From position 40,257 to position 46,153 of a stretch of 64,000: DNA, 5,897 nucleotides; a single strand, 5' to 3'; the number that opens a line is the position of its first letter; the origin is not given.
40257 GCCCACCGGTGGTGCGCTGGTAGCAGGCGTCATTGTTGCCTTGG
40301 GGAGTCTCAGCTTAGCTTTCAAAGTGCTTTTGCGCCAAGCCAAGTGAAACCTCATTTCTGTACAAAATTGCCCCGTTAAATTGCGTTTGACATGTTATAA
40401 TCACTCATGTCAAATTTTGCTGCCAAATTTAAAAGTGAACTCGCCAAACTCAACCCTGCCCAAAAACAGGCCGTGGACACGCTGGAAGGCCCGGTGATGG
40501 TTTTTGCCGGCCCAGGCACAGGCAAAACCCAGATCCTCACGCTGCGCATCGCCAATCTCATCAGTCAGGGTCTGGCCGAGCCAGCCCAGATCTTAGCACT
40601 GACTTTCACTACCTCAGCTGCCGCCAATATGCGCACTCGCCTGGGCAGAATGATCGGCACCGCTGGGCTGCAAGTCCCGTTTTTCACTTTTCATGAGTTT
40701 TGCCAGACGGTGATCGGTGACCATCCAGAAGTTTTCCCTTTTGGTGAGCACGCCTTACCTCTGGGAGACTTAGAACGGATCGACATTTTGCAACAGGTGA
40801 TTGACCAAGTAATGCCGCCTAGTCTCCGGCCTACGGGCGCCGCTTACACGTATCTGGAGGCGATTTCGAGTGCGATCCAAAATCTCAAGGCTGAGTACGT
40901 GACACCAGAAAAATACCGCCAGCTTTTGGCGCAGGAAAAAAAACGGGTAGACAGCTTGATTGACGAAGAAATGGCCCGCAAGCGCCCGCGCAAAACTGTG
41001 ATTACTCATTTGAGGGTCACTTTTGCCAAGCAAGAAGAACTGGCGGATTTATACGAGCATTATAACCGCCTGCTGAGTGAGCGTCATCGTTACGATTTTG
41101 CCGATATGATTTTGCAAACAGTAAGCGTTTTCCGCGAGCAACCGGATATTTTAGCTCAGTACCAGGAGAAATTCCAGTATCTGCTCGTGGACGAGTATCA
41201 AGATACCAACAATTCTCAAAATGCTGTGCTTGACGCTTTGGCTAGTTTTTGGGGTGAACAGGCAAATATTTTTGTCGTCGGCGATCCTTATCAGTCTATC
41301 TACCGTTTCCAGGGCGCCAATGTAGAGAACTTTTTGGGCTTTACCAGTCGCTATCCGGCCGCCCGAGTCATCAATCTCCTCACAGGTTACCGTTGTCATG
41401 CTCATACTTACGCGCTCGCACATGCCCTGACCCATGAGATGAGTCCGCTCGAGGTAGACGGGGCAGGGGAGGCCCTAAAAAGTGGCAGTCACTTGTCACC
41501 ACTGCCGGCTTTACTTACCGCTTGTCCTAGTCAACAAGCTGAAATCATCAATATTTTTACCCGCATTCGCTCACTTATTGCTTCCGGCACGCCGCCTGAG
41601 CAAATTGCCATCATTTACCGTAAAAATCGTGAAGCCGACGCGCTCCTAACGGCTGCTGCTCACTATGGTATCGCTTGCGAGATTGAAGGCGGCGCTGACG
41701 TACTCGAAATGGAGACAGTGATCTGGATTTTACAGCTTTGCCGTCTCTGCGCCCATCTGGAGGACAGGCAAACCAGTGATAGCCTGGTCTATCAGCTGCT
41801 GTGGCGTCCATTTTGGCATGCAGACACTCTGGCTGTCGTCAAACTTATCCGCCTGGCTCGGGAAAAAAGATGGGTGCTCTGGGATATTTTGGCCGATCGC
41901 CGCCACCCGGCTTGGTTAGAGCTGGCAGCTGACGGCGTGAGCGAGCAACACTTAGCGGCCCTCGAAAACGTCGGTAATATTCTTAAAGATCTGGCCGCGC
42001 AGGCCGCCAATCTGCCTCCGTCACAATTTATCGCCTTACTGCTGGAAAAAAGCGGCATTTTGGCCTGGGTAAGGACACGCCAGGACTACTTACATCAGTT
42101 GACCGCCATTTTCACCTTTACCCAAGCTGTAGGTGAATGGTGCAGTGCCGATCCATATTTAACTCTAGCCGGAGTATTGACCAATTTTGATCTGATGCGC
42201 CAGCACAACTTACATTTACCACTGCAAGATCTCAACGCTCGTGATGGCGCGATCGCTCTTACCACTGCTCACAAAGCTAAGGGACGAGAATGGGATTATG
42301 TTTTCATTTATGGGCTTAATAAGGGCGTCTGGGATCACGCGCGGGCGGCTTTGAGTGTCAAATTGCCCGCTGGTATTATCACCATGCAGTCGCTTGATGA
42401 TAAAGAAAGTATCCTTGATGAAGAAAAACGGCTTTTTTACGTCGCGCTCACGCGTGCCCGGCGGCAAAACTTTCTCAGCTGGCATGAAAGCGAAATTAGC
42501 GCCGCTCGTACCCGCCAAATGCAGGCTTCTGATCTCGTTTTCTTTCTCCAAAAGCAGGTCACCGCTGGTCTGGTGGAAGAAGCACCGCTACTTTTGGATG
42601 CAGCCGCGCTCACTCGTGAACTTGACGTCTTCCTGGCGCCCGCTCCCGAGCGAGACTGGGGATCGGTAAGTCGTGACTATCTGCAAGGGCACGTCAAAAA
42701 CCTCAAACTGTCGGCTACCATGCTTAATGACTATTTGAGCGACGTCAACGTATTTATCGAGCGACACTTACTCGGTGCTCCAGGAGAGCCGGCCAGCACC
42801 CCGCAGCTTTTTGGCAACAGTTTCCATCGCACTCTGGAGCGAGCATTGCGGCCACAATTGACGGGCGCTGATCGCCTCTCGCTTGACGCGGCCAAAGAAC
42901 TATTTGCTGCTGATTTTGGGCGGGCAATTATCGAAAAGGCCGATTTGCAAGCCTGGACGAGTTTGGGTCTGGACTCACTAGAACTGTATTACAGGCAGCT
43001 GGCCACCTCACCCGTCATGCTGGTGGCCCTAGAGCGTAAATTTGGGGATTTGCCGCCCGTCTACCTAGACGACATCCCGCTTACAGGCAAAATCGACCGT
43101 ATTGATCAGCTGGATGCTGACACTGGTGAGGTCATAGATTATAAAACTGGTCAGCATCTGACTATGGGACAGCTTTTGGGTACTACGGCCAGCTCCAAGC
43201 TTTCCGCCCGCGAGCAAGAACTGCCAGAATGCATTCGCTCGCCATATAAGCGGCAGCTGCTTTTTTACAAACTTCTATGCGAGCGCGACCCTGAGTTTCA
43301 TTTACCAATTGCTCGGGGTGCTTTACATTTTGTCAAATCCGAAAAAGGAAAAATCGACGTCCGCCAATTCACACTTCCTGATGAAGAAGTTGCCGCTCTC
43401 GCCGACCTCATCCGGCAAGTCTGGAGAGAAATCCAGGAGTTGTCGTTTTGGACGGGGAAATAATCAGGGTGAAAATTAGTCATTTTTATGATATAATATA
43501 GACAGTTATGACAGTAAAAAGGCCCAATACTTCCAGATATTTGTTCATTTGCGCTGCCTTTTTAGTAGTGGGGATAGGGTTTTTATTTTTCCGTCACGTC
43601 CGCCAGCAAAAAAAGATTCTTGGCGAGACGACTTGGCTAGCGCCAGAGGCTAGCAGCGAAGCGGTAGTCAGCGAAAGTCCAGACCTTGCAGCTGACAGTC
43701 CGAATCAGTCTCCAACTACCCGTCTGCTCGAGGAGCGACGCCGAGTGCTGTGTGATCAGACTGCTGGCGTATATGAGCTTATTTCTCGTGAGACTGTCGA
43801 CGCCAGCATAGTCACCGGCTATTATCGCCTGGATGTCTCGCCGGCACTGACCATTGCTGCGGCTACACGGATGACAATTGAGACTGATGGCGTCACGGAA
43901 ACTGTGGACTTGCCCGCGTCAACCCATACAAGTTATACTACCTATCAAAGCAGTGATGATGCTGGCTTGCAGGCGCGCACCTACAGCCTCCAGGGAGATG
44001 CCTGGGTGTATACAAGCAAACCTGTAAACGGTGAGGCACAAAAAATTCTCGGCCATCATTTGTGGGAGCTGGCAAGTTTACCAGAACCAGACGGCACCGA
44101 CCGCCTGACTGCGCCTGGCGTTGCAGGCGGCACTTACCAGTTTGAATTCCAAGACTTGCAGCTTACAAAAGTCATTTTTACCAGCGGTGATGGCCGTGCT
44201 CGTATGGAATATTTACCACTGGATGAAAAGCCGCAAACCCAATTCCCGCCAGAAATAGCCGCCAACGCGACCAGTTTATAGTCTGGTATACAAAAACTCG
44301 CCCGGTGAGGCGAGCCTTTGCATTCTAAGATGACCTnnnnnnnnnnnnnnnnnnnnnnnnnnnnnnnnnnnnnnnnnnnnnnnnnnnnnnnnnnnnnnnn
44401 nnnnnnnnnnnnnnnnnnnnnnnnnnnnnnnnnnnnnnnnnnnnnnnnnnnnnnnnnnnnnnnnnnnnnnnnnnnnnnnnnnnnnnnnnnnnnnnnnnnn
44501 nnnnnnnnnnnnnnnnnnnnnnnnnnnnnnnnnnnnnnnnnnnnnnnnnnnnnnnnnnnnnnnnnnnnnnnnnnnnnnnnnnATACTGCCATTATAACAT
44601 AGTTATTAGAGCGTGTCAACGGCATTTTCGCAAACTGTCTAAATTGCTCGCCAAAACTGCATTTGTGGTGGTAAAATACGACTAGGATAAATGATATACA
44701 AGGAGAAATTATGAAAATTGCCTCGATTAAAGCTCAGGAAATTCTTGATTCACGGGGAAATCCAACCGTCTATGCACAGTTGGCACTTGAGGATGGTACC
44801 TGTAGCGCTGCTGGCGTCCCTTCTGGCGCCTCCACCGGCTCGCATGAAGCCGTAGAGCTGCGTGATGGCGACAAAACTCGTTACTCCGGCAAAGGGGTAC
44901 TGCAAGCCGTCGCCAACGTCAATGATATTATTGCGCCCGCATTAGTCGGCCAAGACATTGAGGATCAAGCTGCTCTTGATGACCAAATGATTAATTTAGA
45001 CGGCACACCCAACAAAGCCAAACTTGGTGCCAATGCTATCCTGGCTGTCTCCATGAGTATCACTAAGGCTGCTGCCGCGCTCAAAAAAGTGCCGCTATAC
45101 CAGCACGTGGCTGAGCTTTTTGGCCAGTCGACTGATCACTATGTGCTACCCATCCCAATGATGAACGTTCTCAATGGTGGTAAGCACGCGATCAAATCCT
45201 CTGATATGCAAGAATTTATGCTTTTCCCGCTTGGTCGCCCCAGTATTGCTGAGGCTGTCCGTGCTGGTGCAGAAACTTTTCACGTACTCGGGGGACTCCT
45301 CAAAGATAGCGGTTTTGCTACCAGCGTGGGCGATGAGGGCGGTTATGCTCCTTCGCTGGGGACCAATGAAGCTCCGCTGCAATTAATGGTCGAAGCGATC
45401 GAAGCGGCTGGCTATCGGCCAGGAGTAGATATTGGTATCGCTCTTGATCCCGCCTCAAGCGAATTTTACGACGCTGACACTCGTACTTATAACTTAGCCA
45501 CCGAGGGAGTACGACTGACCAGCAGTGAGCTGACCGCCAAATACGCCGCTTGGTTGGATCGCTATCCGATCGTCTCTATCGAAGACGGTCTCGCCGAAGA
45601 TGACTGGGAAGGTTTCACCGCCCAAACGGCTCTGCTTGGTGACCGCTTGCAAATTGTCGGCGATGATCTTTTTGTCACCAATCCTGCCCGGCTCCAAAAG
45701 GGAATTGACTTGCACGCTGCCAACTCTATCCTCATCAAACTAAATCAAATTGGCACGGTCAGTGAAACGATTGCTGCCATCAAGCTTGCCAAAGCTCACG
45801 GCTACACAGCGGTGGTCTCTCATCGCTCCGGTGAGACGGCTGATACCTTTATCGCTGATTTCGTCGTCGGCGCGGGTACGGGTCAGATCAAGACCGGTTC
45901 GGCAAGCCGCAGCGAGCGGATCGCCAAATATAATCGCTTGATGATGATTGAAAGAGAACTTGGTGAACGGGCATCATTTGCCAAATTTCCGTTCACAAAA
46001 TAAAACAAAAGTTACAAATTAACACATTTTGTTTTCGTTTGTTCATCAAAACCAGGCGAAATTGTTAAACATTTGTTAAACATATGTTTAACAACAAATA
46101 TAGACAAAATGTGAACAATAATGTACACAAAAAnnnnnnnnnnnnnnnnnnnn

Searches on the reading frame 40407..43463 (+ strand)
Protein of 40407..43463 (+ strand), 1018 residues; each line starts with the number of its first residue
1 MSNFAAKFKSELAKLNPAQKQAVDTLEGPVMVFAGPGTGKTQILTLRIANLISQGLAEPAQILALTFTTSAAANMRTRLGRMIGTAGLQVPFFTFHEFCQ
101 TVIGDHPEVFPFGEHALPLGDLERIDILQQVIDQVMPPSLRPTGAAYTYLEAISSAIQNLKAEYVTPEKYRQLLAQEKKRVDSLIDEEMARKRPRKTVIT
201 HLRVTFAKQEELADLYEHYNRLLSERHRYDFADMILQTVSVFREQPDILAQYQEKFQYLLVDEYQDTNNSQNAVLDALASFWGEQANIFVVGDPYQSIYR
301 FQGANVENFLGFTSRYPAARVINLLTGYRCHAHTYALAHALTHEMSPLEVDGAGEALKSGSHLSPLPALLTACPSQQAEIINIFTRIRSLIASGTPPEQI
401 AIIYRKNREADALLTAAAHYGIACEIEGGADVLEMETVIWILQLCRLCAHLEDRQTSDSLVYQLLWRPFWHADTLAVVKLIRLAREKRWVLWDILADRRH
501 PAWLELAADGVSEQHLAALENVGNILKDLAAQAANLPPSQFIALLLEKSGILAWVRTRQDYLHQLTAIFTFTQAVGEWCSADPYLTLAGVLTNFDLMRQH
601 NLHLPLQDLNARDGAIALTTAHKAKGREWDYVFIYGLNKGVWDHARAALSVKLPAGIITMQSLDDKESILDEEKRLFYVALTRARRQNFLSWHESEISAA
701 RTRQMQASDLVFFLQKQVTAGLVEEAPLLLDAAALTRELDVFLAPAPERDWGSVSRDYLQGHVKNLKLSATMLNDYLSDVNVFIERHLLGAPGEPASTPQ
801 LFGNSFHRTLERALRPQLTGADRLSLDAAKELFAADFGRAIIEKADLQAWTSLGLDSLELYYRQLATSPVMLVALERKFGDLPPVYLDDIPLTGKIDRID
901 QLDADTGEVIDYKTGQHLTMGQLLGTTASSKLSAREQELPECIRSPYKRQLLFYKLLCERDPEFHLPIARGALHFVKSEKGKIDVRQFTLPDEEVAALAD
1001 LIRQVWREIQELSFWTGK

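Call 9: search_protein_families(library=pfam, proteins=[window:40407-43463:+], max_evalue=0.001)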
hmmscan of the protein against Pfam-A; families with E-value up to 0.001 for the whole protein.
window:40407-43463:+ (1018 aa): 7 families
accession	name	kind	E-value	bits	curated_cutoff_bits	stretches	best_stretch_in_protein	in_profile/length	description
PF00580.27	UvrD-helicase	-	2.7e-64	217.9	23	1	15-316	1-270/271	UvrD/REP helicase N-terminal domain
PF13361.12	UvrD_C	-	3.1e-24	86.5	25.6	1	596-694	267-349/350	UvrD-like helicase C-terminal domain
PF12705.13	PDDEXK_1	-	8.4e-19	68.9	22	1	768-1011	2-226/247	PD-(D/E)XK nuclease superfamily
PF13245.12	AAA_19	-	1.5e-18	67.7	25.1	1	19-301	1-133/134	AAA domain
PF13538.12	UvrD_C_2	-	5.5e-08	33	27.4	0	617-634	3-20/52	UvrD-like helicase C-terminal domain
PF13604.12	AAA_30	-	2.4e-06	27.8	27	0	14-80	1-67/191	AAA domain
PF01443.25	Viral_helicase1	-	1.5e-05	25.3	21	0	252-347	57-141/228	Viral superfamily 1 RNA helicase core domain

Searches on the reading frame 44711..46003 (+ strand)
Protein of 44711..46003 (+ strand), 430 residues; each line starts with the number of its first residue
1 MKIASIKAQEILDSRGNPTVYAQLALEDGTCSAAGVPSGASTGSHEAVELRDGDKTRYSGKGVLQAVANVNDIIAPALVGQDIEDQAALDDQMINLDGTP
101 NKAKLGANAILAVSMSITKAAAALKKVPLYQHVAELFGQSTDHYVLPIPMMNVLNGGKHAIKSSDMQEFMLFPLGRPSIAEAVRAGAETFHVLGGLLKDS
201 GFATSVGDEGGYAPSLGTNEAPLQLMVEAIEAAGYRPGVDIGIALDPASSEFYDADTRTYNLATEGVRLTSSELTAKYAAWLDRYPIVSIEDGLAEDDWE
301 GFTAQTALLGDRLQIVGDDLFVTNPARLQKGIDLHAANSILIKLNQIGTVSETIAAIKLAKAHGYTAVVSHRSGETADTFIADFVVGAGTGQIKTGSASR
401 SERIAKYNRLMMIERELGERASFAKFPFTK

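Call 9: search_protein_families(library=pfam, proteins=[window:44711-46003:+], max_evalue=0.001)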
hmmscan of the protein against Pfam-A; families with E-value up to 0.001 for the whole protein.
window:44711-46003:+ (430 aa): 3 families
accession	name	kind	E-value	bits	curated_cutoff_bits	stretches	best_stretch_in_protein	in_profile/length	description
PF00113.28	Enolase_C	-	1.9e-116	388.9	21.5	1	144-425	2-289/296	Enolase, C-terminal TIM barrel domain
PF03952.21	Enolase_N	-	6.3e-56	188.6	35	1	3-133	1-131/131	Enolase, N-terminal domain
PF13378.12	MR_MLE_C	-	0.00054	20.2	29.4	1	274-370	59-153/219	Enolase C-terminal domain-like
